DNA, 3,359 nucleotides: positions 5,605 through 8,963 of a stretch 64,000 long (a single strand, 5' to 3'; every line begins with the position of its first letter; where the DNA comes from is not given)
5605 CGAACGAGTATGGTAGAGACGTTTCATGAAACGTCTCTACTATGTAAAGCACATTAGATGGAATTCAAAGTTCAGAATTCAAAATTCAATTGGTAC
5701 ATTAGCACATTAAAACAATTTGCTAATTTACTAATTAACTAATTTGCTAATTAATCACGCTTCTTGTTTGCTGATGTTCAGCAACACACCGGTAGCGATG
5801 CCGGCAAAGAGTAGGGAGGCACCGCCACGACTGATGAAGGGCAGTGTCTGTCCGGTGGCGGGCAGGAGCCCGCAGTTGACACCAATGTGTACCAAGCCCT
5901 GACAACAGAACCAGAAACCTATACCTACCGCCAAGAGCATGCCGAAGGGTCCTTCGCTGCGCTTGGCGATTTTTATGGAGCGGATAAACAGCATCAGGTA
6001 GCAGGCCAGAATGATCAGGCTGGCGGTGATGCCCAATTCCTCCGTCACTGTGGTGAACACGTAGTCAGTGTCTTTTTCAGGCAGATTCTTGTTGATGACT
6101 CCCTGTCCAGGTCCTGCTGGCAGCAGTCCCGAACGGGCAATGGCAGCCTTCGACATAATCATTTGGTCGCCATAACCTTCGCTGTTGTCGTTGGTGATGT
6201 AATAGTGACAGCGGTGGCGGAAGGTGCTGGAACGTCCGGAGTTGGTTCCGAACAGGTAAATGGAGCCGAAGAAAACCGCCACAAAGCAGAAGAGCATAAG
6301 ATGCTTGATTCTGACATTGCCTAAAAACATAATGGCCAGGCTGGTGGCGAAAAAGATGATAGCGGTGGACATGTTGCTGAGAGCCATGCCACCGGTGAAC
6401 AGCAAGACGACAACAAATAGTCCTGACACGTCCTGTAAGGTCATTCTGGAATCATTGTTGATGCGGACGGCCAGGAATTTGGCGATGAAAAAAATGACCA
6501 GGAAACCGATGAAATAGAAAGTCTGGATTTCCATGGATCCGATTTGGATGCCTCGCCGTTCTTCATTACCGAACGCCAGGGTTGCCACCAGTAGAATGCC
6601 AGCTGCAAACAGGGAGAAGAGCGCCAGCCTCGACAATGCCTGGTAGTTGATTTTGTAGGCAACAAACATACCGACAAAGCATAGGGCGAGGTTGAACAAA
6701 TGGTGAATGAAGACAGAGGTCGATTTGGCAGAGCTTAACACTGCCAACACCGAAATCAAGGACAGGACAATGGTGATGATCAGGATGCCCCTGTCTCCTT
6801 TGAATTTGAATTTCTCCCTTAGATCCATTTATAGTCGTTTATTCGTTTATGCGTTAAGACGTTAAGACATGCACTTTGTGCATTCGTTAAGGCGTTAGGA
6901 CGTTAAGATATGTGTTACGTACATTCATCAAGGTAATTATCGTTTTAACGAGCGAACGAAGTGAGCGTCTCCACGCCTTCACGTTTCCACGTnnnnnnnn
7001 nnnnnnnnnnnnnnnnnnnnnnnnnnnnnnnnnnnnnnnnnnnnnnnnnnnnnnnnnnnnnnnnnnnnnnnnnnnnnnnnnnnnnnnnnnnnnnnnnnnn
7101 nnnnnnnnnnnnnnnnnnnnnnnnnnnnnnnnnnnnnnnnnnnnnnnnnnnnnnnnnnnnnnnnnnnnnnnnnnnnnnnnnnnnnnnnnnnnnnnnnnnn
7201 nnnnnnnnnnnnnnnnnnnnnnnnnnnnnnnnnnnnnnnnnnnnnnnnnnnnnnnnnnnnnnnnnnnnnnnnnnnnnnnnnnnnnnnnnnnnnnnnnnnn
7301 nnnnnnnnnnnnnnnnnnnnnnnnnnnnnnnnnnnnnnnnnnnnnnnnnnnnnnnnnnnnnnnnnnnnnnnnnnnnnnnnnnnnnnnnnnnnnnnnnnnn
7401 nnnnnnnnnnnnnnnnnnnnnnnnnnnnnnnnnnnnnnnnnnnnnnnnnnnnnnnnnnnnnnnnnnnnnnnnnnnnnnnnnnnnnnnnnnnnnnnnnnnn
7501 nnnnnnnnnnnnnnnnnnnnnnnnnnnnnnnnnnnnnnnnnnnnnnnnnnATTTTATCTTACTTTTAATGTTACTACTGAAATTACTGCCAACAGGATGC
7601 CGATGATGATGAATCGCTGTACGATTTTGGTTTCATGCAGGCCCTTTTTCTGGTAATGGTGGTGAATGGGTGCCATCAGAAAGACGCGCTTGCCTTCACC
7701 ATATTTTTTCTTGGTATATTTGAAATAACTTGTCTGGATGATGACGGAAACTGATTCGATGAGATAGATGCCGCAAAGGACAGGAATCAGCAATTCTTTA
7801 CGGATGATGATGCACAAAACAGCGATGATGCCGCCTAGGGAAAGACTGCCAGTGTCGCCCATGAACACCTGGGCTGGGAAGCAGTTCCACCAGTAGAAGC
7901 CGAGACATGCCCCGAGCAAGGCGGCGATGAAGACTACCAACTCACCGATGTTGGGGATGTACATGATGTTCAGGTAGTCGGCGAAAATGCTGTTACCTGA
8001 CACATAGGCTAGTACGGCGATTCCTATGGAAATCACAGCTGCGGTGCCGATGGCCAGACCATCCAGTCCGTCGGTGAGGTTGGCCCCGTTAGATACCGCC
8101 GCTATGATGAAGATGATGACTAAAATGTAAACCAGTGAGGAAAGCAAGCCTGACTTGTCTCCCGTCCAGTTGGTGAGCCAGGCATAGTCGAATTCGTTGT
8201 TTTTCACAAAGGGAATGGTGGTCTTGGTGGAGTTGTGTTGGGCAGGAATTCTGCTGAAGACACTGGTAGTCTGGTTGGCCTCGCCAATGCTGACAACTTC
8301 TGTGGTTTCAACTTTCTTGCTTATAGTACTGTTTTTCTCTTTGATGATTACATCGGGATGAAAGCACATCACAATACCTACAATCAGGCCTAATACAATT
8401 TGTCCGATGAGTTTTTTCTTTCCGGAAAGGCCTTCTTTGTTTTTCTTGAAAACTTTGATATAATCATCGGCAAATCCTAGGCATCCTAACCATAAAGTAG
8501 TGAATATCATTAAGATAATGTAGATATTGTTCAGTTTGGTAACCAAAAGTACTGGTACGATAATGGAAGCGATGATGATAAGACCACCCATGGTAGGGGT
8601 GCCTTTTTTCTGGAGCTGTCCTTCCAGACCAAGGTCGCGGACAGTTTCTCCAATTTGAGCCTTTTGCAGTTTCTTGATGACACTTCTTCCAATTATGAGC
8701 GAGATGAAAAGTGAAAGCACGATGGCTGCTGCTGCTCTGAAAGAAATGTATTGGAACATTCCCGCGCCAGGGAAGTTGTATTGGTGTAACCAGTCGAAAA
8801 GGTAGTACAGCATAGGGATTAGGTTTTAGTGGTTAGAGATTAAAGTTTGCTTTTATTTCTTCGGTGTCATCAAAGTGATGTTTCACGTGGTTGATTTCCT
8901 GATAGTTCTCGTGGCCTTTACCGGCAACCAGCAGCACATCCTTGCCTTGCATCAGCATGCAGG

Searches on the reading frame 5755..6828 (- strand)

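Call 20: search_protein_families(library=pfam, proteins=[window:5755-6828:-], max_evalue=0.001)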
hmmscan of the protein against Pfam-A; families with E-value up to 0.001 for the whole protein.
window:5755-6828:- (357 aa): 1 family
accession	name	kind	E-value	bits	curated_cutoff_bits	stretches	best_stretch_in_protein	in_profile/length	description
PF01098.24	FTSW_RODA_SPOVE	-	1.1e-48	166.5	26.4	1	19-356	17-354/356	Cell cycle protein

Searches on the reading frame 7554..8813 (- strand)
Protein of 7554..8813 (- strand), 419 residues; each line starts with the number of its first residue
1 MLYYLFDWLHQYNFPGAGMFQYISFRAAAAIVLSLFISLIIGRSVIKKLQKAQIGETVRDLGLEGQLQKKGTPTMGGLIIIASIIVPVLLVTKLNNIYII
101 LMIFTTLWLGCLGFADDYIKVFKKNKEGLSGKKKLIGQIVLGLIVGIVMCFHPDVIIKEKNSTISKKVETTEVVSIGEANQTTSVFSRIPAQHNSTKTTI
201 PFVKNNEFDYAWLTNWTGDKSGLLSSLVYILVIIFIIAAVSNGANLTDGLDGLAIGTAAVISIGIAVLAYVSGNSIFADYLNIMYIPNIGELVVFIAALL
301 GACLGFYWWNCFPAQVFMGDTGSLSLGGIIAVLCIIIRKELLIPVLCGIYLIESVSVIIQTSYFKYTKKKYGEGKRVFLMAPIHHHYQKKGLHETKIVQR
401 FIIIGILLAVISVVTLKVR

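Call 20: search_protein_families(library=pfam, proteins=[window:7554-8813:-], max_evalue=0.001)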
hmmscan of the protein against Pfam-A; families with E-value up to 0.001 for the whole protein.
window:7554-8813:- (419 aa): 2 families
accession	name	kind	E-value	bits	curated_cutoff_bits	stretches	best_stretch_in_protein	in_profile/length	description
PF00953.26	Glycos_transf_4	-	6.1e-26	91.7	27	1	100-337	2-159/160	Glycosyl transferase family 4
PF10555.14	MraY_sig1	-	2.7e-05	23.8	20.1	1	69-81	1-13/13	Phospho-N-acetylmuramoyl-pentapeptide-transferase signature 1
